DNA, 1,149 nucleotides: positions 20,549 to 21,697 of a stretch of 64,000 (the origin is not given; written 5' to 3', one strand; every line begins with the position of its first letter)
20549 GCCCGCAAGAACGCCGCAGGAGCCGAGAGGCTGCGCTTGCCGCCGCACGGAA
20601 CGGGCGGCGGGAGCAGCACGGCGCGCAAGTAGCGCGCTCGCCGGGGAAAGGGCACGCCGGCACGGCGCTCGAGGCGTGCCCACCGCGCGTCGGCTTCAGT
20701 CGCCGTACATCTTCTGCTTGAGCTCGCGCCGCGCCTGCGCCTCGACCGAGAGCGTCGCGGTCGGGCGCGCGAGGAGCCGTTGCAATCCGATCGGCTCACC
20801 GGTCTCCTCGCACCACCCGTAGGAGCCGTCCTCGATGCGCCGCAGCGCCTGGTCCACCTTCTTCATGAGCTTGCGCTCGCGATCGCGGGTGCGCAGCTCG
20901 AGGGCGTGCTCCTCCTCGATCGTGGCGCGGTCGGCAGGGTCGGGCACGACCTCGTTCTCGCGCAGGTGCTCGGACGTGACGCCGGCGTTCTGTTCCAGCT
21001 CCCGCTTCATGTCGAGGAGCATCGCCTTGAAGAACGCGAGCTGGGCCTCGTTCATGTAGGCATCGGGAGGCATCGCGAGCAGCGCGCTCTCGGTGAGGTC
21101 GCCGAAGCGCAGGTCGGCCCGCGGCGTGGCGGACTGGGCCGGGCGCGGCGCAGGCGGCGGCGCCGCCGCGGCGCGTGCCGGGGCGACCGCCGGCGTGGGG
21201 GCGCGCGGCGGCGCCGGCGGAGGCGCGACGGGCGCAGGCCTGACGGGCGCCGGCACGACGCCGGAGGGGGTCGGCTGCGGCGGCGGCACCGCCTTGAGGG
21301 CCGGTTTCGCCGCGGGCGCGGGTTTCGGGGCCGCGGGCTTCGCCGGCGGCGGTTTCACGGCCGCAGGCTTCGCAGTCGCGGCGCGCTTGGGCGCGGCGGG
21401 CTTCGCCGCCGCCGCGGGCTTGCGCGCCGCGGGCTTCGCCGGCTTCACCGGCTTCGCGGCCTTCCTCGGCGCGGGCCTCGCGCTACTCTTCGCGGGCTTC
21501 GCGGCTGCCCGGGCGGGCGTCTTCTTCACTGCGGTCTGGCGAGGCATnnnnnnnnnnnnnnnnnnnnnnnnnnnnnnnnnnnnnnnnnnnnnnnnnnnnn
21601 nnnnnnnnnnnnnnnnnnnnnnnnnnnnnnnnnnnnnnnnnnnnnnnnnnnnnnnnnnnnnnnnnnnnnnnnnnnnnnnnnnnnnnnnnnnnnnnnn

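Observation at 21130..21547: Histone-H1/AlgP-like KPAA-repeat N-terminal extension (~135 aa) fused to the DksA2-like protein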

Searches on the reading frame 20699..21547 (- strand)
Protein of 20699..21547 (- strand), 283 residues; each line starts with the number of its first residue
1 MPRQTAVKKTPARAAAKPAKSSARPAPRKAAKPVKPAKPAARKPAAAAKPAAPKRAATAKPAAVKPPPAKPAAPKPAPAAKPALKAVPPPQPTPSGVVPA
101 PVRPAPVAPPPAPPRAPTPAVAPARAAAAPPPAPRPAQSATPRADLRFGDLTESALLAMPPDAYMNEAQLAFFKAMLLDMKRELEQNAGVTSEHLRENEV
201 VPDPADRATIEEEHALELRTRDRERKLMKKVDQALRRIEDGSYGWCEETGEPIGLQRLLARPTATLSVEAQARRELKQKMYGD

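Call 4: search_protein_families(library=pfam, proteins=[window:20699-21547:-], max_evalue=0.01)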
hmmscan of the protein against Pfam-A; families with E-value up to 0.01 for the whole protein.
window:20699-21547:- (283 aa): 2 families
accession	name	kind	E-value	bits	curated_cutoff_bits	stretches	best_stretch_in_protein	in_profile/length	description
PF21157.2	DksA_N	-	1.5e-26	92.8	27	1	169-238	1-71/71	DnaK suppressor protein DksA, N-terminal domain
PF01258.23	zf-dskA_traR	-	2.3e-12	47.1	24.9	1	241-275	1-35/36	Prokaryotic dksA/traR C4-type zinc finger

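Call 5: search_protein_families(library=ncbifam, proteins=[window:20699-21547:-], max_evalue=0.01)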
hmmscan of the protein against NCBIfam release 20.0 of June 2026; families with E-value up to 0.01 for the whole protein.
window:20699-21547:- (283 aa): 5 families
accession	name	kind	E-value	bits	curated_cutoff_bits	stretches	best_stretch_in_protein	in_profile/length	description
TIGR02420.1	dksA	equivalog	1.6e-42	144.3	115.5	1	165-272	1-109/110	RNA polymerase-binding protein DksA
NF008045.0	PRK10778.1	equivalog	1.5e-32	112.9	289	1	160-279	27-147/151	RNA polymerase-binding protein DksA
TIGR02890.1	bacill_yteA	subfamily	5.5e-16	59.1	134.4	1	169-278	2-121/159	regulatory protein, yteA family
NF033459.1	DksA_like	equivalog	1.5e-15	57.5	105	1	169-273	2-108/113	RNA polymerase-binding protein DksA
TIGR02419.1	C4_traR_proteo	subfamily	0.00022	21.7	59.7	1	215-275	6-64/64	phage/conjugal plasmid C-4 type zinc finger protein, TraR family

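Call 6: find_homologous_proteins(query=window:20699-21547:-)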
Query window:20699-21547:- (283 aa): 7998 proteins with E <= 0.001 among 8000 candidates; the best 120 are listed.
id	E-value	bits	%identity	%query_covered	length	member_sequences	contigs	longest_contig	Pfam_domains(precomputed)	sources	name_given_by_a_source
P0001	9.7e-88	313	84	54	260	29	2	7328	PF21157.3,PF01258.24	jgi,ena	jgi:DnaK suppressor protein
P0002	3.7e-84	301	87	51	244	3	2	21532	PF21157.3,PF01258.24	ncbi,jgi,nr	ncbi:MAG: RNA polymerase-binding protein DksA [Burkholderiales bacterium]|jgi:DnaK suppressor protei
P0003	1.6e-83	299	87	51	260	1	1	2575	PF21157.3,PF01258.24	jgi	jgi:DnaK suppressor protein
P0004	1.9e-81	292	84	55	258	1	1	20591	PF21157.3,PF01258.24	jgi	jgi:DnaK suppressor protein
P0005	2.2e-77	279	80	56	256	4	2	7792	PF21157.3,PF01258.24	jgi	jgi:DnaK suppressor protein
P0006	5.3e-76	274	57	88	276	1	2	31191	PF21157.3,PF01258.24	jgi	jgi:RNA polymerase-binding transcription factor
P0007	3.9e-75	271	56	98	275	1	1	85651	PF21157.3,PF01258.24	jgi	jgi:RNA polymerase-binding transcription factor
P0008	4.9e-75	271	85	50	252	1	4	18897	PF21157.3,PF01258.24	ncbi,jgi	jgi:DnaK suppressor protein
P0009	6.9e-74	267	61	76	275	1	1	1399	PF21157.3,PF01258.24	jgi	jgi:DnaK suppressor protein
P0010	1.8e-72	263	52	92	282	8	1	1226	PF21157.3,PF01258.24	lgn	-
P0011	4.7e-71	258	55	98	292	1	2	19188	PF21157.3,PF01258.24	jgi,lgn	jgi:DnaK suppressor protein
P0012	9.7e-71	257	52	97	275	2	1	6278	PF21157.3,PF01258.24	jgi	jgi:DnaK suppressor protein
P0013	2.1e-70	256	55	98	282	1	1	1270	PF21157.3,PF01258.24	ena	-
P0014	3.2e-70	255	54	88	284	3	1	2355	PF21157.3,PF01258.24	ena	-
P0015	1.7e-69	253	53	90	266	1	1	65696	PF21157.3,PF01258.24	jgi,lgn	-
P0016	3.8e-69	252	75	55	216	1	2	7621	PF21157.3,PF01258.24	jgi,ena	jgi:DnaK suppressor protein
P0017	1.5e-68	250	76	48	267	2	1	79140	PF21157.3,PF01258.24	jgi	-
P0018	5.3e-68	248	84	48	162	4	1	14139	PF21157.3,PF01258.24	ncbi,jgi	-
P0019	3.1e-67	245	71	58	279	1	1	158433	PF21157.3,PF01258.24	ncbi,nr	ncbi:MAG: RNA polymerase-binding protein DksA [Burkholderiales bacterium]|nr:RNA polymerase-binding 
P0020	6.0e-67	244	-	-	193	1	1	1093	PF21157.3,PF01258.24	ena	-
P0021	6.3e-67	244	52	100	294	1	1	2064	PF21157.3,PF01258.24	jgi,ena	-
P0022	9.1e-67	244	51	99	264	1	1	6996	PF21157.3,PF01258.24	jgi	jgi:DnaK suppressor protein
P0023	3.7e-66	242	83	47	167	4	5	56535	PF21157.3,PF01258.24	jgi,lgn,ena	jgi:DnaK suppressor protein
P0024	1.2e-65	240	76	47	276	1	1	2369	PF21157.3,PF01258.24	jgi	jgi:DnaK suppressor protein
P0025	1.3e-65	240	76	47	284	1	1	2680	PF21157.3,PF01258.24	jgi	-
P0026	2.2e-65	239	57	65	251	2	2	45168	PF21157.3,PF01258.24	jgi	-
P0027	5.4e-65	238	76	47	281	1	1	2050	PF21157.3,PF01258.24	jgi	jgi:DnaK suppressor protein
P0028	5.6e-65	238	62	63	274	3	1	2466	PF21157.3,PF01258.24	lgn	-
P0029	6.4e-65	238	82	47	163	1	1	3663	PF21157.3,PF01258.24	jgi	jgi:DnaK suppressor protein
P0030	9.2e-65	237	81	49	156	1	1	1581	PF21157.3,PF01258.24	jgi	jgi:DnaK suppressor protein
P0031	3.6e-64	235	77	47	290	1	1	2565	PF21157.3,PF01258.24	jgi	jgi:RNA polymerase-binding transcription factor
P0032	3.8e-64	235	74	47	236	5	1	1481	PF21157.3,PF01258.24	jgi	jgi:DnaK suppressor protein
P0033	4.8e-64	235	76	47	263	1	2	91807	PF21157.3,PF01258.24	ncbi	-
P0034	5.9e-64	235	71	47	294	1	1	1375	PF21157.3,PF01258.24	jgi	jgi:DnaK suppressor protein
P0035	6.2e-64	235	76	47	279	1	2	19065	PF21157.3,PF01258.24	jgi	jgi:DnaK suppressor protein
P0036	7.2e-64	234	64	58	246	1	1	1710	PF21157.3,PF01258.24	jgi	jgi:DnaK suppressor protein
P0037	8.7e-64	234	52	93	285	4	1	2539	PF21157.3,PF01258.24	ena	-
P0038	8.9e-64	234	82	47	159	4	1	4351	PF21157.3,PF01258.24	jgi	jgi:DnaK suppressor protein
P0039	9.3e-64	234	59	80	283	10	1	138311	PF21157.3,PF01258.24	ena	-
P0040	1.4e-63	233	70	47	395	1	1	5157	PF21157.3,PF01258.24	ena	-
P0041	1.5e-63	233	-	-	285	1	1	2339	PF21157.3,PF01258.24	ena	-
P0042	1.5e-63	233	-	-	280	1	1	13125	PF21157.3,PF01258.24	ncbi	ncbi:MAG: RNA polymerase-binding protein DksA [Burkholderiaceae bacterium]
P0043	2.5e-63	233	52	96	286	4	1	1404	PF21157.3,PF01258.24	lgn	-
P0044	3.6e-63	232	74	47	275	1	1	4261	PF21157.3,PF01258.24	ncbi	ncbi:MAG: RNA polymerase-binding protein DksA [Burkholderiaceae bacterium]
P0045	3.8e-63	232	59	80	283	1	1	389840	PF21157.3,PF01258.24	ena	-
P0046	4.8e-63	232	74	47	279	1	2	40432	PF21157.3,PF01258.24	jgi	jgi:DnaK suppressor protein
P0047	5.5e-63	231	77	47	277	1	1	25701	PF21157.3,PF01258.24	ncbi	-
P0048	6.0e-63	231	58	88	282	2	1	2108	PF21157.3,PF01258.24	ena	-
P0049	7.1e-63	231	73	47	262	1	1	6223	PF21157.3,PF01258.24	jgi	jgi:DnaK suppressor protein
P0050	9.9e-63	231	64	65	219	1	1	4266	PF21157.3,PF01258.24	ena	-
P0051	1.0e-62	231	70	47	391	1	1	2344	PF21157.3,PF01258.24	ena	-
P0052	1.1e-62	230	76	47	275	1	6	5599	PF21157.3,PF01258.24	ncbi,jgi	jgi:DnaK suppressor protein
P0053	1.5e-62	230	-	-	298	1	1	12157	PF21157.3,PF01258.24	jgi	jgi:DnaK suppressor protein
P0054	1.6e-62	230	71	47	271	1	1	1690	PF21157.3,PF01258.24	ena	-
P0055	1.6e-62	230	69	47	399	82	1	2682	PF21157.3,PF01258.24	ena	-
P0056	1.7e-62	230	82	47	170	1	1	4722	PF21157.3,PF01258.24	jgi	jgi:DnaK suppressor protein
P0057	1.8e-62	230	57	85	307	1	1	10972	PF21157.3,PF01258.24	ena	-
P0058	2.0e-62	230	77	47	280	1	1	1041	PF21157.3,PF01258.24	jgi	jgi:DnaK suppressor protein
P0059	2.0e-62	230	57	85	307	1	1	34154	PF21157.3,PF01258.24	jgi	-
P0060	2.0e-62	230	74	47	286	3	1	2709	PF21157.3,PF01258.24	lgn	-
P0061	2.1e-62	230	76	47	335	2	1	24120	PF21157.3,PF01258.24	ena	-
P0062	2.2e-62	229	73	47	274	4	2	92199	PF21157.3,PF01258.24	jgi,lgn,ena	-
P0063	2.3e-62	229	59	76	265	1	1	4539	PF21157.3,PF01258.24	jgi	jgi:DnaK suppressor protein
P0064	2.5e-62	229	59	76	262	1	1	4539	PF21157.3,PF01258.24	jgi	-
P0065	3.2e-62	229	74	47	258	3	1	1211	PF21157.3,PF01258.24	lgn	-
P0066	3.8e-62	229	74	47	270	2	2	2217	PF21157.3,PF01258.24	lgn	-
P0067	4.1e-62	229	59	70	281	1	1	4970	PF21157.3,PF01258.24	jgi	jgi:DnaK suppressor protein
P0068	4.6e-62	228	73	47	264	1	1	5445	PF21157.3,PF01258.24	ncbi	-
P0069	4.9e-62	228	71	47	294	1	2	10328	PF21157.3,PF01258.24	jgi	jgi:DnaK suppressor protein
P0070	4.9e-62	228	70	47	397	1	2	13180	PF21157.3,PF01258.24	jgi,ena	-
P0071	4.9e-62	228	73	53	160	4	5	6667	PF21157.3,PF01258.24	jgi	jgi:DnaK suppressor protein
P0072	4.9e-62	228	63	58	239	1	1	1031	PF21157.3,PF01258.24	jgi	-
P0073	5.1e-62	228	76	47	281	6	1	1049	PF21157.3,PF01258.24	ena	-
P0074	5.1e-62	228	70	47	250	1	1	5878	PF21157.3,PF01258.24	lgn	-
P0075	5.8e-62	228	70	47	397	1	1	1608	PF21157.3,PF01258.24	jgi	-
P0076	5.8e-62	228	-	-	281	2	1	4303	PF21157.3,PF01258.24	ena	-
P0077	6.1e-62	228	73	47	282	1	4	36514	PF21157.3,PF01258.24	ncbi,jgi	-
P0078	6.6e-62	228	70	47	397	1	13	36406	PF21157.3,PF01258.24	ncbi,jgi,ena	jgi:DnaK suppressor protein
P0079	6.6e-62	228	70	47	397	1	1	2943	PF21157.3,PF01258.24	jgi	-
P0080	6.6e-62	228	75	47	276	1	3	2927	PF21157.3,PF01258.24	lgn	-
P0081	7.2e-62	228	81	47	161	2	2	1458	PF21157.3,PF01258.24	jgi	jgi:DnaK suppressor protein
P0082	7.3e-62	228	77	47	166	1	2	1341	PF21157.3,PF01258.24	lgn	-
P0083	8.7e-62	227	54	75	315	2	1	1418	PF21157.3,PF01258.24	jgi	jgi:DnaK suppressor protein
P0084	9.2e-62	227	61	69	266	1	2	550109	PF21157.3,PF01258.24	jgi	jgi:DnaK suppressor protein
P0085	1.1e-61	227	69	47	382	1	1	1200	PF21157.3,PF01258.24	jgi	jgi:DnaK suppressor protein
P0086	1.1e-61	227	70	47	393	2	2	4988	PF21157.3,PF01258.24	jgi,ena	jgi:DnaK suppressor protein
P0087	1.1e-61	227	77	47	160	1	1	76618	PF21157.3,PF01258.24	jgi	-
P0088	1.2e-61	227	76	47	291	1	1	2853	PF21157.3,PF01258.24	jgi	jgi:DnaK suppressor protein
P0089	1.3e-61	227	61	63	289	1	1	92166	PF21157.3,PF01258.24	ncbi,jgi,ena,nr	ncbi:MAG TPA: RNA polymerase-binding protein DksA [Burkholderiaceae bacterium]|nr:RNA polymerase-bin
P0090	1.3e-61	227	69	47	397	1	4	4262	PF21157.3,PF01258.24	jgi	jgi:DnaK suppressor protein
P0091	1.4e-61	227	78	48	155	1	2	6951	PF21157.3,PF01258.24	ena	-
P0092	1.4e-61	227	70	47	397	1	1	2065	PF21157.3,PF01258.24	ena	-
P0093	1.4e-61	227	70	47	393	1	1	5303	PF21157.3,PF01258.24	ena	-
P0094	1.5e-61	227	62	64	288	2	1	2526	PF21157.3,PF01258.24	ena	-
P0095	1.7e-61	227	56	76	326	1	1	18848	PF21157.3,PF01258.24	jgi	jgi:DnaK suppressor protein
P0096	2.1e-61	226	70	47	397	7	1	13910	PF21157.3,PF01258.24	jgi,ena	-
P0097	2.1e-61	226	62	63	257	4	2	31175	PF21157.3,PF01258.24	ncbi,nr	ncbi:MAG: RNA polymerase-binding protein DksA [Burkholderiales bacterium]|nr:RNA polymerase-binding 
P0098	2.1e-61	226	58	78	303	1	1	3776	PF21157.3,PF01258.24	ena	-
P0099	2.2e-61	226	70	47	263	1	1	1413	PF21157.3,PF01258.24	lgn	-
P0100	2.3e-61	226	78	47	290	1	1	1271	PF21157.3,PF01258.24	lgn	-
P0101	2.7e-61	226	77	47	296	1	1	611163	PF21157.3,PF01258.24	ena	-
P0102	2.8e-61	226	80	47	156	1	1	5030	PF21157.3,PF01258.24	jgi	jgi:DnaK suppressor protein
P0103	2.8e-61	226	55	74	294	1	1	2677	PF21157.3,PF01258.24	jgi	jgi:DnaK suppressor protein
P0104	3.3e-61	226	73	47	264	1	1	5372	PF21157.3,PF01258.24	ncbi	-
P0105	3.3e-61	226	51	97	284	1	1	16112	PF21157.3,PF01258.24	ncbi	-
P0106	3.4e-61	226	62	58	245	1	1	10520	PF21157.3,PF01258.24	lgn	-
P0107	3.5e-61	226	73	47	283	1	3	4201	PF21157.3,PF01258.24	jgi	jgi:DnaK suppressor protein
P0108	3.5e-61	225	73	47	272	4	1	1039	PF21157.3,PF01258.24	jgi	-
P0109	4.0e-61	225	70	47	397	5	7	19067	PF21157.3,PF01258.24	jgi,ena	jgi:DnaK suppressor protein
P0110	4.1e-61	225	69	47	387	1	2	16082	PF21157.3,PF01258.24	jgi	jgi:DnaK suppressor protein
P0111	4.1e-61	225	62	58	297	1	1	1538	PF21157.3,PF01258.24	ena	-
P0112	4.2e-61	225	62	58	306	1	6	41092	PF21157.3,PF01258.24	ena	-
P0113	4.3e-61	225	73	47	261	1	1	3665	PF21157.3,PF01258.24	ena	-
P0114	4.4e-61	225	57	75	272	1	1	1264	PF21157.3,PF01258.24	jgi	jgi:DnaK suppressor protein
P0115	4.5e-61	225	59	78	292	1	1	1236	PF21157.3,PF01258.24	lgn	-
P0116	4.5e-61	225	62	58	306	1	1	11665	PF21157.3,PF01258.24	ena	-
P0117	4.6e-61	225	-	-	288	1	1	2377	PF21157.3,PF01258.24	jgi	jgi:DnaK suppressor protein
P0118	4.7e-61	225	-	-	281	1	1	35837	PF21157.3,PF01258.24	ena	-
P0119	4.8e-61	225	-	-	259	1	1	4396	PF21157.3,PF01258.24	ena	-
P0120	4.8e-61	225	73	47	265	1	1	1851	PF21157.3,PF01258.24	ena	-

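Call 25: find_encoding_contigs(protein=P0004, flank=6000, max_places=2)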
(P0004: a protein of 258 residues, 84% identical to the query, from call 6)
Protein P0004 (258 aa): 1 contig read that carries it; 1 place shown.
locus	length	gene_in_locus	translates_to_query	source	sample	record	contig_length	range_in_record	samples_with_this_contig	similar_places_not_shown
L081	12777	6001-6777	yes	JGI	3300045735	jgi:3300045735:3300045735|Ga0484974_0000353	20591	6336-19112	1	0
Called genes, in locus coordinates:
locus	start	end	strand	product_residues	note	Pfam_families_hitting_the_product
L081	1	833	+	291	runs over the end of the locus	PF03279:Lip_A_acyltrans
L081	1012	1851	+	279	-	PF01678:DAP_epimerase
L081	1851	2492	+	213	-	PF04340:DUF484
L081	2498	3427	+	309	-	PF02899:Phage_int_SAM_1, PF00589:Phage_integrase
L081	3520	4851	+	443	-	PF17785:PUA_3, PF08241:Methyltransf_11 (faint), PF10672:Methyltrans_SAM, PF02475:TRM5-TYW2_MTfase (weak), PF03602:Cons_hypoth95, PF05175:MTS (weak), PF09445:Methyltransf_15 (weak), PF13847:Methyltransf_31 (weak), +1 more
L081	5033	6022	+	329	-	PF02492:cobW, PF07683:CobW_C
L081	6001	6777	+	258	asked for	PF21157:DksA_N, PF01258:zf-dskA_traR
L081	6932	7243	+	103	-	-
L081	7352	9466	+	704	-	PF07715:Plug, PF00593:TonB_dep_Rec_b-barrel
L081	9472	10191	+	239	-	PF03544:TonB_C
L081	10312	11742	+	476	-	PF01740:STAS (faint), PF13466:STAS_2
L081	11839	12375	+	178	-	PF00227:Proteasome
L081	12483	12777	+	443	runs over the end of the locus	PF00493:MCM (faint), PF01078:Mg_chelatase (faint), PF00004:AAA (weak), PF07728:AAA_5 (faint), PF13401:AAA_22 (faint), PF07724:AAA_2, PF00004:AAA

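Call 26: find_encoding_contigs(protein=P0008, flank=6000, max_places=2)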
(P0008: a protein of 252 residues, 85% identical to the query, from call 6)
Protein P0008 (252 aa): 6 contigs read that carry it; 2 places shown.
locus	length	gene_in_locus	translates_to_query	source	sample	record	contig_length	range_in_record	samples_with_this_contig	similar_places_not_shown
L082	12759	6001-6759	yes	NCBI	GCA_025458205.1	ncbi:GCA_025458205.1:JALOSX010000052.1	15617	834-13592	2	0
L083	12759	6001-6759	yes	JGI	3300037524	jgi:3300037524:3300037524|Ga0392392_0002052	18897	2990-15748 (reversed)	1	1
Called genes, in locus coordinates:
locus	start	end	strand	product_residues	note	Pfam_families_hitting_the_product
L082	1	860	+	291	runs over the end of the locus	PF03279:Lip_A_acyltrans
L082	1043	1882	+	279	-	PF01678:DAP_epimerase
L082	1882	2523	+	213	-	PF04340:DUF484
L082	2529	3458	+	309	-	PF02899:Phage_int_SAM_1, PF00589:Phage_integrase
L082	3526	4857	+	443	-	PF17785:PUA_3, PF10672:Methyltrans_SAM, PF02475:TRM5-TYW2_MTfase (weak), PF03602:Cons_hypoth95, PF05175:MTS (weak), PF09445:Methyltransf_15 (weak), PF13649:Methyltransf_25 (weak), PF13847:Methyltransf_31 (weak), +1 more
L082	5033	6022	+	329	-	PF02492:cobW, PF07683:CobW_C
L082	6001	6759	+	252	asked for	PF21157:DksA_N, PF01258:zf-dskA_traR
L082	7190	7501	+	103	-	-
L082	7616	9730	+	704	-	PF07715:Plug, PF00593:TonB_dep_Rec_b-barrel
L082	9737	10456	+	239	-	PF03544:TonB_C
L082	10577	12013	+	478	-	PF01740:STAS (faint), PF13466:STAS_2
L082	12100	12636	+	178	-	PF00227:Proteasome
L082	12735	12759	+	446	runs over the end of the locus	PF00493:MCM (faint), PF01078:Mg_chelatase (faint), PF13191:AAA_16 (faint), PF00004:AAA (weak), PF07728:AAA_5 (faint), PF13401:AAA_22 (faint), PF07724:AAA_2, PF00004:AAA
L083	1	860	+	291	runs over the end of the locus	PF03279:Lip_A_acyltrans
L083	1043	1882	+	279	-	PF01678:DAP_epimerase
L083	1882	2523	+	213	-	PF04340:DUF484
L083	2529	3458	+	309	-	PF02899:Phage_int_SAM_1, PF00589:Phage_integrase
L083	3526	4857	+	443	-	PF17785:PUA_3, PF10672:Methyltrans_SAM, PF02475:TRM5-TYW2_MTfase (weak), PF03602:Cons_hypoth95, PF05175:MTS (weak), PF09445:Methyltransf_15 (weak), PF13649:Methyltransf_25 (weak), PF13847:Methyltransf_31 (weak), +1 more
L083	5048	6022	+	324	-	PF02492:cobW, PF07683:CobW_C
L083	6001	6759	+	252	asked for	PF21157:DksA_N, PF01258:zf-dskA_traR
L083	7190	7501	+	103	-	-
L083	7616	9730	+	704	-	PF07715:Plug, PF00593:TonB_dep_Rec_b-barrel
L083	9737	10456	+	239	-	PF03544:TonB_C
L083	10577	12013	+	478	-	PF01740:STAS (faint), PF13466:STAS_2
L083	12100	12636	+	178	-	PF00227:Proteasome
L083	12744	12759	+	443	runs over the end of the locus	PF00493:MCM (faint), PF01078:Mg_chelatase (faint), PF13191:AAA_16 (faint), PF00004:AAA (weak), PF07728:AAA_5 (faint), PF13401:AAA_22 (faint), PF07724:AAA_2, PF00004:AAA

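Call 31: search_solved_structures(query=window:20699-21547:-, show_alignments=3)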
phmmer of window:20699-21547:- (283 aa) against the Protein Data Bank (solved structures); distinct sequences matched with E-value up to 0.001: 4.
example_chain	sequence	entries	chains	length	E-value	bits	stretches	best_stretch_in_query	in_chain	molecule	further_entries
4ijj_A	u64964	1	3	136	1.4e-32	116.9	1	149-279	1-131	Putative C4-type zinc finger protein, DksA/TraR family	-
1tjl_A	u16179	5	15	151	8.8e-30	107.7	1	159-280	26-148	DnaK suppressor protein | RNA polymerase-binding transcription factor DksA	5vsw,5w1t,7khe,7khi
6ptg_A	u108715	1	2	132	5.5e-15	59.2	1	166-275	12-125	DnaK Suppressor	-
3h3p_S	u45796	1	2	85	1.6e-05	28.2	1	164-240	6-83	4E10_S0_1TJLC_004_N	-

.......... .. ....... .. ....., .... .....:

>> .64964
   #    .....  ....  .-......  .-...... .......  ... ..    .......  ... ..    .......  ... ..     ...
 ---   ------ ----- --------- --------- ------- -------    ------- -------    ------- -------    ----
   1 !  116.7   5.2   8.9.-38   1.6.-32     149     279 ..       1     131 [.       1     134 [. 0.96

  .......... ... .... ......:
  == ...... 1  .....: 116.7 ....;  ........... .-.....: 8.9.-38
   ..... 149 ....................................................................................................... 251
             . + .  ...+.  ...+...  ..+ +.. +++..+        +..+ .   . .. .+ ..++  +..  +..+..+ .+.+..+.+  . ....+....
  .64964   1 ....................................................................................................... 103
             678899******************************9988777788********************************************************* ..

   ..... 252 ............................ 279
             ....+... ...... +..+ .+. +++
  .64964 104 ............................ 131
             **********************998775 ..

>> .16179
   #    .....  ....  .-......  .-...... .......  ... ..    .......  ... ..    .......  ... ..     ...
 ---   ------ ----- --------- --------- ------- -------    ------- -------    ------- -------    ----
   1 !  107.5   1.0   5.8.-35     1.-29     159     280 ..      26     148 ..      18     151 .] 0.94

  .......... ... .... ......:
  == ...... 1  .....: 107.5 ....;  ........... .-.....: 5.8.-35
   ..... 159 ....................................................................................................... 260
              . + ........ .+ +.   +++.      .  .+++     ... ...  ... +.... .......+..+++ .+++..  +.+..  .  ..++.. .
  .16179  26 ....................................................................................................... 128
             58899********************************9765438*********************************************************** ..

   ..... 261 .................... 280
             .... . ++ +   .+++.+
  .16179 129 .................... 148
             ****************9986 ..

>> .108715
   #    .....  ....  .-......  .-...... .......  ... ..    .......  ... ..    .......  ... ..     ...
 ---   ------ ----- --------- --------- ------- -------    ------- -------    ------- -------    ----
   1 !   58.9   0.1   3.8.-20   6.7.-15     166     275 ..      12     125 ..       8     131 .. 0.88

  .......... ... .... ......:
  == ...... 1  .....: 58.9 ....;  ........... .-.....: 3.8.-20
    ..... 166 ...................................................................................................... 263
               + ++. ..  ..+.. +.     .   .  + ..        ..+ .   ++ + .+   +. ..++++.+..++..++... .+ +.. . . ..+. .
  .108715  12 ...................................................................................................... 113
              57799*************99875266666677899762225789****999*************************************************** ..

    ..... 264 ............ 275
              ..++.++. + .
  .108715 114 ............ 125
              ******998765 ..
